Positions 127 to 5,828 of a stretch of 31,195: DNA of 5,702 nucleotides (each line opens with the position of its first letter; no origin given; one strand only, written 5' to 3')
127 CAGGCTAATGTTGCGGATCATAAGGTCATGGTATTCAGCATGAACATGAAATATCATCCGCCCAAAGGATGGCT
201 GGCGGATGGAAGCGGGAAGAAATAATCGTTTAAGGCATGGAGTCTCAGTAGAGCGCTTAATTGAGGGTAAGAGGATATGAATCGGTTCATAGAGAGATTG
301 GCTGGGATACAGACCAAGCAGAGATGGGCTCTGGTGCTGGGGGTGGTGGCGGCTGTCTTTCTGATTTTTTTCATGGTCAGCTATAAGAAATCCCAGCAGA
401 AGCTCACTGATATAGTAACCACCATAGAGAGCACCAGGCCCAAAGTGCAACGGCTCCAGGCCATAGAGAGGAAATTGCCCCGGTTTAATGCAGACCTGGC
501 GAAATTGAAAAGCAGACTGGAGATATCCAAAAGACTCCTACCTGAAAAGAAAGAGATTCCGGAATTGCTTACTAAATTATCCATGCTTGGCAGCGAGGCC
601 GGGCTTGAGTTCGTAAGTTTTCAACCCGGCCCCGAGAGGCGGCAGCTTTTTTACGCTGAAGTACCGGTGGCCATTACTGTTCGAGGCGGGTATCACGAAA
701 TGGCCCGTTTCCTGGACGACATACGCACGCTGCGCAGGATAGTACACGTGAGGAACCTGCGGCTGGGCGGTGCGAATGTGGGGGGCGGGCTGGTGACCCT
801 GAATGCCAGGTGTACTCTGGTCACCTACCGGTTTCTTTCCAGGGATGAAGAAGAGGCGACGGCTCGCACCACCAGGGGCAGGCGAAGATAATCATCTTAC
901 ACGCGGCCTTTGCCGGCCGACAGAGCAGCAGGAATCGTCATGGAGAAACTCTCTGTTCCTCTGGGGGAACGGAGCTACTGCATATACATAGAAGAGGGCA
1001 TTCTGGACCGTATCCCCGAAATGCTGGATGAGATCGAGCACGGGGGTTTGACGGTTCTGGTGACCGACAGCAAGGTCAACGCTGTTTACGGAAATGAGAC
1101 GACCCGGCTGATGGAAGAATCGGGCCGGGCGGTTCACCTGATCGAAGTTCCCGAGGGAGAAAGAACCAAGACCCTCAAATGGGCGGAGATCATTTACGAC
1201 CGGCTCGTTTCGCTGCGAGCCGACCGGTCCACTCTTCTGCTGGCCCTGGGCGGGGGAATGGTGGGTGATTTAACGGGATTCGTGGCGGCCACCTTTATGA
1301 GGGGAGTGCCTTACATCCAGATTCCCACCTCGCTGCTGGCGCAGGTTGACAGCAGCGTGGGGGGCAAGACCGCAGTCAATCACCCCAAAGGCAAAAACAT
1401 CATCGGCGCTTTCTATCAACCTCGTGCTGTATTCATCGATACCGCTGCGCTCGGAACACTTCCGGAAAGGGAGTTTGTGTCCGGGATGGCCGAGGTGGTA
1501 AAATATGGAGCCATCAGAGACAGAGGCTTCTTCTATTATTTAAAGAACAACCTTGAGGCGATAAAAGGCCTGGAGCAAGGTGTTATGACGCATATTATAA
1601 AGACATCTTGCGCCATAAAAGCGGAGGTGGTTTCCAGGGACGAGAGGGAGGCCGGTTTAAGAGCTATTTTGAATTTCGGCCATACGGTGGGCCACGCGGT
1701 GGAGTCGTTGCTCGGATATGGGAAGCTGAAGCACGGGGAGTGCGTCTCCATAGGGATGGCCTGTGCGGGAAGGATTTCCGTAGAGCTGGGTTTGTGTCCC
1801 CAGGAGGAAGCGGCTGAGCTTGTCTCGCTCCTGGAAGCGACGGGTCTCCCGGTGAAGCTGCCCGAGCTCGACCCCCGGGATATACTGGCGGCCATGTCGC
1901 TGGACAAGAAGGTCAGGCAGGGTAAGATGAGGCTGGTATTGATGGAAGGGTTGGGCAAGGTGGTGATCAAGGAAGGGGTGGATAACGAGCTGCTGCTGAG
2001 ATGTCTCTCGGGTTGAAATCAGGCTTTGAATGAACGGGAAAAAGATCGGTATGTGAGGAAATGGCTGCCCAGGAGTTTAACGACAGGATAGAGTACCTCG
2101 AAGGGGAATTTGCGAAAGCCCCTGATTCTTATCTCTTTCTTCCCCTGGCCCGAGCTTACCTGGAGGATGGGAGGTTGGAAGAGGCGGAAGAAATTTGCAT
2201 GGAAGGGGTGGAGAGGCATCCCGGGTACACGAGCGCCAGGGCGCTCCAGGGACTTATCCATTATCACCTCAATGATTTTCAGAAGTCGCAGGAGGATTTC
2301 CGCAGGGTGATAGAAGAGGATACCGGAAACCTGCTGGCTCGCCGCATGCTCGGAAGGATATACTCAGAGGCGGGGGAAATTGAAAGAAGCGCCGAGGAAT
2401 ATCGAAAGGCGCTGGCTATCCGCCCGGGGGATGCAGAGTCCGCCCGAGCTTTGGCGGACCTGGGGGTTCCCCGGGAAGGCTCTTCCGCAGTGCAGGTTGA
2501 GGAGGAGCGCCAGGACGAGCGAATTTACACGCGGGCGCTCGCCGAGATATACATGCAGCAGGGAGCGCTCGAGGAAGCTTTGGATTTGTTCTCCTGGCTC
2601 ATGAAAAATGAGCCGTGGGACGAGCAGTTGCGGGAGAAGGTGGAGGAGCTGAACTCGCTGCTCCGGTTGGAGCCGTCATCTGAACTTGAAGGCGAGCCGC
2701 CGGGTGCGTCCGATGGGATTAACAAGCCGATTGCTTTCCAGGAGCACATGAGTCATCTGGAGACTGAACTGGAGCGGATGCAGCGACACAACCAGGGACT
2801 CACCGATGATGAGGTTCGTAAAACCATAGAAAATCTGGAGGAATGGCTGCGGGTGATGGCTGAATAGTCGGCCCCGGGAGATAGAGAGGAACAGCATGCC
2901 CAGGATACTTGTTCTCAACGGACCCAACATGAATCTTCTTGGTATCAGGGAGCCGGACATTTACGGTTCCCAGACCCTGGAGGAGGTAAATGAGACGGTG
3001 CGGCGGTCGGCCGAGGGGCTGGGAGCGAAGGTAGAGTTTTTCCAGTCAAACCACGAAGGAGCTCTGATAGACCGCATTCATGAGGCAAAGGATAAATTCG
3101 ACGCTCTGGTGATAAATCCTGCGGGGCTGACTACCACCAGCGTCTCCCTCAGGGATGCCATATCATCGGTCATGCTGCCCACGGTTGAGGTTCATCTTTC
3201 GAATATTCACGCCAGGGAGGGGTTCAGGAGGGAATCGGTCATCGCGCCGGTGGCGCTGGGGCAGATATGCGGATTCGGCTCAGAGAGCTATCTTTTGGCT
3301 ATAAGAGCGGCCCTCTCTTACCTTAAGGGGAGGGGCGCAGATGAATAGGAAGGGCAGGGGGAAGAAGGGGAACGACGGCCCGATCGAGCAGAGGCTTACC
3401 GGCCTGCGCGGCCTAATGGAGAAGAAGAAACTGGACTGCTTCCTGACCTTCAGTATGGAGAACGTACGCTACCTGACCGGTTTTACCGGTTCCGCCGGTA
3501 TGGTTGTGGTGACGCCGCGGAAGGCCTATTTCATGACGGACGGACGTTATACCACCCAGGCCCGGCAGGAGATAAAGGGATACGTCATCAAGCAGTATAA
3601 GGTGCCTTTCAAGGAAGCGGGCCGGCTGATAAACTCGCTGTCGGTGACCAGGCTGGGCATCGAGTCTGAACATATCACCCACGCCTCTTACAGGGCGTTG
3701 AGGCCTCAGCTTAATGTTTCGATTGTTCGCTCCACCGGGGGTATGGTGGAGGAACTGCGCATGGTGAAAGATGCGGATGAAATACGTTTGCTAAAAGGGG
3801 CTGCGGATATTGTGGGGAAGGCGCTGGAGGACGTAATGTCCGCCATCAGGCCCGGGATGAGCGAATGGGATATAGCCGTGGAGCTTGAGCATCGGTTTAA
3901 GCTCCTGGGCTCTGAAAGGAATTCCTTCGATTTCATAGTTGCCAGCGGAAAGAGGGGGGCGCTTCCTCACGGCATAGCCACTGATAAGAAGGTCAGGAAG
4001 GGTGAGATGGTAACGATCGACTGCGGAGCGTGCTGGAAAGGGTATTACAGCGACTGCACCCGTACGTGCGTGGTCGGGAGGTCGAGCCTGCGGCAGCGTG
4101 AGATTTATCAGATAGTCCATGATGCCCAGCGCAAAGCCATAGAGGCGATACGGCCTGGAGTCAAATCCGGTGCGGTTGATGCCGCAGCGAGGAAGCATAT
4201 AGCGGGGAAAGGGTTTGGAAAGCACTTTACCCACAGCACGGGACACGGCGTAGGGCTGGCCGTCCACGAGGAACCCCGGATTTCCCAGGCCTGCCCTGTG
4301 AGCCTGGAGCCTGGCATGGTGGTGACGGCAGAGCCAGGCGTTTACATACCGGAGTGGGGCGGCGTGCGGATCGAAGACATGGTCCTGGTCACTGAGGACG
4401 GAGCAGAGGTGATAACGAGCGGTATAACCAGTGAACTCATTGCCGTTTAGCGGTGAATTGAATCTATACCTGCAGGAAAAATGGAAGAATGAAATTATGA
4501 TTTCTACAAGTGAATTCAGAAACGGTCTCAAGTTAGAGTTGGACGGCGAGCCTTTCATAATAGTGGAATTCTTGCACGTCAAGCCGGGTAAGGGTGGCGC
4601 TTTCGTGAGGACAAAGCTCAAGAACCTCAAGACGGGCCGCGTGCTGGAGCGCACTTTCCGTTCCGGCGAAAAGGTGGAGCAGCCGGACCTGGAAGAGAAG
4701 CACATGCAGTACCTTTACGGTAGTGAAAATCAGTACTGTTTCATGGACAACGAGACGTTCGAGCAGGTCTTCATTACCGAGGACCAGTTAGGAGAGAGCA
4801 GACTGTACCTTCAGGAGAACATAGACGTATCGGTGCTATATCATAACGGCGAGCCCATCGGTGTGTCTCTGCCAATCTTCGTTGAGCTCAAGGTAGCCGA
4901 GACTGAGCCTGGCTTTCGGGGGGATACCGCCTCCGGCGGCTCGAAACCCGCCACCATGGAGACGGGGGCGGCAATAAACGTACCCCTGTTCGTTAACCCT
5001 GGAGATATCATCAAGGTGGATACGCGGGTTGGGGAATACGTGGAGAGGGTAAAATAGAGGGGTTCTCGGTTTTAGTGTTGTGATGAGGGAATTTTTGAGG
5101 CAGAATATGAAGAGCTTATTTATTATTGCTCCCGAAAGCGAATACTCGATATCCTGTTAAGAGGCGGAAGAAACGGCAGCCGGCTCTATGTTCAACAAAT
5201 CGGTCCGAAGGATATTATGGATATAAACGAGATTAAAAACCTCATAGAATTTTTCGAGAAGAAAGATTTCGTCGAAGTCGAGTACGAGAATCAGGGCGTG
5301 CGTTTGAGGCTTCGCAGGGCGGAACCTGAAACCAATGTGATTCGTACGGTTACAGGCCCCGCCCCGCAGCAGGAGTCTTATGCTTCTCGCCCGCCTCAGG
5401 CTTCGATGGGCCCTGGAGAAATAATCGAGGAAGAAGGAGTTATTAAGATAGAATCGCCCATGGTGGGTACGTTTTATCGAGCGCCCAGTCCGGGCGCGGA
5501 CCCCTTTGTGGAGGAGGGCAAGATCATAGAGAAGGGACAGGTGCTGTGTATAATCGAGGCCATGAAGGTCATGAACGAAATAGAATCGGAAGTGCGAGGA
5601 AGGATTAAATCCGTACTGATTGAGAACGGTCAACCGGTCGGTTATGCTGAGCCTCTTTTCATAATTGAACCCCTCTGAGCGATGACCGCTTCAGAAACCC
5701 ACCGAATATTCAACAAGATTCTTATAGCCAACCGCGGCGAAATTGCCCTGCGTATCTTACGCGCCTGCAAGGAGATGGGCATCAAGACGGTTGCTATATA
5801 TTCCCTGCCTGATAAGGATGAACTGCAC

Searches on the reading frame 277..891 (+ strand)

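Call 10: search_protein_families(library=pfam, proteins=[window:277-891:+], max_evalue=0.00001)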
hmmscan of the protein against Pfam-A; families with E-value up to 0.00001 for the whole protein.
window:277-891:+ (204 aa): 2 families
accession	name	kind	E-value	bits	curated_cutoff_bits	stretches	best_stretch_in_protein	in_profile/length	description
PF04350.18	PilO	-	5.7e-34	117.8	22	1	49-187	7-144/145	Pilus assembly protein, PilO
PF10741.14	T2SSM_b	-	5.6e-06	26.6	21.7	0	96-164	18-86/111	Type II secretion system (T2SS), protein M subtype b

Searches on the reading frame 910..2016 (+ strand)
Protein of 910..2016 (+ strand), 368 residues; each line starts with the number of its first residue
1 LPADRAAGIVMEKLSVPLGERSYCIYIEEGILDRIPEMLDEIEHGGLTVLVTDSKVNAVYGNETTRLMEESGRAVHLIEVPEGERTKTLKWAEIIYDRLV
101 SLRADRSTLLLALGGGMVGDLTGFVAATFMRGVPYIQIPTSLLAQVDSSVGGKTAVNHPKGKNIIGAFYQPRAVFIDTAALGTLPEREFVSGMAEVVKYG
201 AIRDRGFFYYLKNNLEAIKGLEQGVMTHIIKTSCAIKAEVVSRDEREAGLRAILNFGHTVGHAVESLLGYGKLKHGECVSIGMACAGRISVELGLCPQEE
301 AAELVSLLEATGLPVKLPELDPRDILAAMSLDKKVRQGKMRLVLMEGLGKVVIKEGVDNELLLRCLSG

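Call 10: search_protein_families(library=pfam, proteins=[window:910-2016:+], max_evalue=0.00001)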
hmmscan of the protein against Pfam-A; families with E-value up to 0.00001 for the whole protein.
window:910-2016:+ (368 aa): 3 families
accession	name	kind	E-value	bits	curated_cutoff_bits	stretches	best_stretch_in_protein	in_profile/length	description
PF24621.2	DHQS_C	-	1.6e-50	171.2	27.6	1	192-335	1-144/144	3-dehydroquinate synthase C-terminal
PF01761.26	DHQ_synthase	-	1.1e-47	160.8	24.2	1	78-190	2-114/115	3-dehydroquinate synthase N-terminal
PF13685.12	Fe-ADH_2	-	3e-11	44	28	1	27-180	2-144/149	Iron-containing alcohol dehydrogenase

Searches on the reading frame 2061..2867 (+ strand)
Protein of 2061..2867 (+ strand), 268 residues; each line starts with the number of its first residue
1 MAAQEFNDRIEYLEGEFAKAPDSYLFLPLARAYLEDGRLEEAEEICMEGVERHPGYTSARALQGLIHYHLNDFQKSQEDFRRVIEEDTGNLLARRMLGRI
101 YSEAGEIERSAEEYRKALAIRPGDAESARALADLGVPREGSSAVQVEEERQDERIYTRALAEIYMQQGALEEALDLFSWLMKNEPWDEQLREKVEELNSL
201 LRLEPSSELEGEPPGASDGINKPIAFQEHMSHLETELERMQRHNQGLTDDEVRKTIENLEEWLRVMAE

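Call 10: search_protein_families(library=pfam, proteins=[window:2061-2867:+], max_evalue=0.00001)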
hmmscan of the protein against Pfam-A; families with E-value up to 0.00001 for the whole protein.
window:2061-2867:+ (268 aa): 14 families
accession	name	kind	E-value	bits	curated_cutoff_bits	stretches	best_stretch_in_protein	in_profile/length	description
PF14559.12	TPR_19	-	1.7e-15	57.5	25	1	71-134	5-68/68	Tetratricopeptide repeat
PF07719.23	TPR_2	-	7.2e-15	54.3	27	0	95-124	5-34/34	Tetratricopeptide repeat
PF13181.12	TPR_8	-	4.4e-14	51.8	25.7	0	96-123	6-33/34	Tetratricopeptide repeat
PF00515.34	TPR_1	-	1.8e-13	50.1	27.8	0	63-87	7-31/34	Tetratricopeptide repeat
PF13428.12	TPR_14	-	2.4e-13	49.7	23.5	0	93-134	3-44/44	Tetratricopeptide repeat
PF13432.12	TPR_16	-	6.9e-13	49.2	32.7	1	63-125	3-65/65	Tetratricopeptide repeat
PF13431.12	TPR_17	-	2.9e-09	36.9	24.4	0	80-109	2-31/34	Tetratricopeptide repeat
PF13424.12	TPR_12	-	4.3e-09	36.9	30.1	0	72-121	25-75/77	Tetratricopeptide repeat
PF13176.12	TPR_7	-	7.6e-08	32.3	27.9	0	159-177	4-22/36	Tetratricopeptide repeat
PF13374.12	TPR_10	-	8.9e-08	32.4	27.5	0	29-53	8-32/42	Tetratricopeptide repeat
PF13371.12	TPR_9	-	6.9e-07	29.6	35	0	31-86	3-58/73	Tetratricopeptide repeat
PF13429.12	TPR_15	-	2.2e-06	27.7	26.2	0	10-85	133-204/280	Tetratricopeptide repeat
PF13174.12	TPR_6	-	2.7e-06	28.1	26.3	0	63-86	6-29/33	Tetratricopeptide repeat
PF07721.20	TPR_4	-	7.4e-06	26.5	27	0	28-45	6-23/26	Tetratricopeptide repeat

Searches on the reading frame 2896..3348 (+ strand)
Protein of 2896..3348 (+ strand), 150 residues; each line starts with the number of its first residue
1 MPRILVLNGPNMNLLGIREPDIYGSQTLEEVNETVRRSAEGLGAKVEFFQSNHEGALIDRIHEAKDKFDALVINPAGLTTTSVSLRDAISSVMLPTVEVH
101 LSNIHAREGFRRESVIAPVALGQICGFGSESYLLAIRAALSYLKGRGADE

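Call 10: search_protein_families(library=pfam, proteins=[window:2896-3348:+], max_evalue=0.00001)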
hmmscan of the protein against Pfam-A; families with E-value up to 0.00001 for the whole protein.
window:2896-3348:+ (150 aa): 1 family
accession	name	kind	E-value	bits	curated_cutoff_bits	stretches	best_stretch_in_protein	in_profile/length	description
PF01220.24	DHquinase_II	-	1.3e-59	200.3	23.3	1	3-139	1-137/138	Dehydroquinase class II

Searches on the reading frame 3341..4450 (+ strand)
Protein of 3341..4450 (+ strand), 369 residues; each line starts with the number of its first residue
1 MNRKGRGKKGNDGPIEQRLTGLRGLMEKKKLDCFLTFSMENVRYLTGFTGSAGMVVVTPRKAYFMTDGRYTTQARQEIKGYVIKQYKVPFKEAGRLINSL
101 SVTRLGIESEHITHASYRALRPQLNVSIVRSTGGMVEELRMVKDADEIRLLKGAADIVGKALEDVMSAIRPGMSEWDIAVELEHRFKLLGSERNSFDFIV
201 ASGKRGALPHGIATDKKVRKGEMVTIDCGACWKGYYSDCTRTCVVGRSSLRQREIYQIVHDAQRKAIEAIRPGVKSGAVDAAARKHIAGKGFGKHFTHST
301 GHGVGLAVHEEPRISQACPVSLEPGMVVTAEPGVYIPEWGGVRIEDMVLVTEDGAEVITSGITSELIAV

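Call 10: search_protein_families(library=pfam, proteins=[window:3341-4450:+], max_evalue=0.00001)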
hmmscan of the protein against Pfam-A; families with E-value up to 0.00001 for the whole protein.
window:3341-4450:+ (369 aa): 2 families
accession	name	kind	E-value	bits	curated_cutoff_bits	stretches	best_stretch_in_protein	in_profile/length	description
PF00557.29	Peptidase_M24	-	4.3e-76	255.7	23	1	150-352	2-208/208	Metallopeptidase family M24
PF01321.24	Creatinase_N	-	3.7e-27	95.8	22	1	18-142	1-128/128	Creatinase/Prolidase N-terminal domain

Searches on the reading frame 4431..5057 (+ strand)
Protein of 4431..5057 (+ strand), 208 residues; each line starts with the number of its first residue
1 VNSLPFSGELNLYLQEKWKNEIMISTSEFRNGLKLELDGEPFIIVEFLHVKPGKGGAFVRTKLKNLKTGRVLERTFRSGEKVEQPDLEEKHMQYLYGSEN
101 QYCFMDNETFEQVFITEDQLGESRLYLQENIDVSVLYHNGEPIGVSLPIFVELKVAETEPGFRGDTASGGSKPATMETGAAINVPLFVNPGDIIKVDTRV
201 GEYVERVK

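Call 10: search_protein_families(library=pfam, proteins=[window:4431-5057:+], max_evalue=0.00001)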
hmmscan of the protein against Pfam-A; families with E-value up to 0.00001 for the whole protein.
window:4431-5057:+ (208 aa): 3 families
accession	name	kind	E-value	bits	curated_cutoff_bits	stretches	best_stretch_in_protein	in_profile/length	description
PF08207.18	EFP_N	-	3.3e-29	101.1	23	1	25-82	1-58/58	Elongation factor P (EF-P) KOW-like domain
PF09285.17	Elong-fact-P_C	-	6.6e-28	96.6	25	1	151-206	1-56/56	Elongation factor P, C-terminal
PF01132.26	EFP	-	3.4e-21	75.4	27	1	90-143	1-54/54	Elongation factor P (EF-P) OB domain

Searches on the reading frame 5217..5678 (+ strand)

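Call 10: search_protein_families(library=pfam, proteins=[window:5217-5678:+], max_evalue=0.00001)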
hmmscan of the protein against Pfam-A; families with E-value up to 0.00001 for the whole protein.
window:5217-5678:+ (153 aa): 2 families
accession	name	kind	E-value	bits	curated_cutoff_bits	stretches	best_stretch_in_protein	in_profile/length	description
PF00364.28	Biotin_lipoyl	-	2.2e-22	79.1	22.1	1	77-150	2-73/73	Biotin-requiring enzyme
PF13533.13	Biotin_lipoyl_2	-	5e-06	26.7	29.8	0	97-113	15-31/32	Biotin-lipoyl like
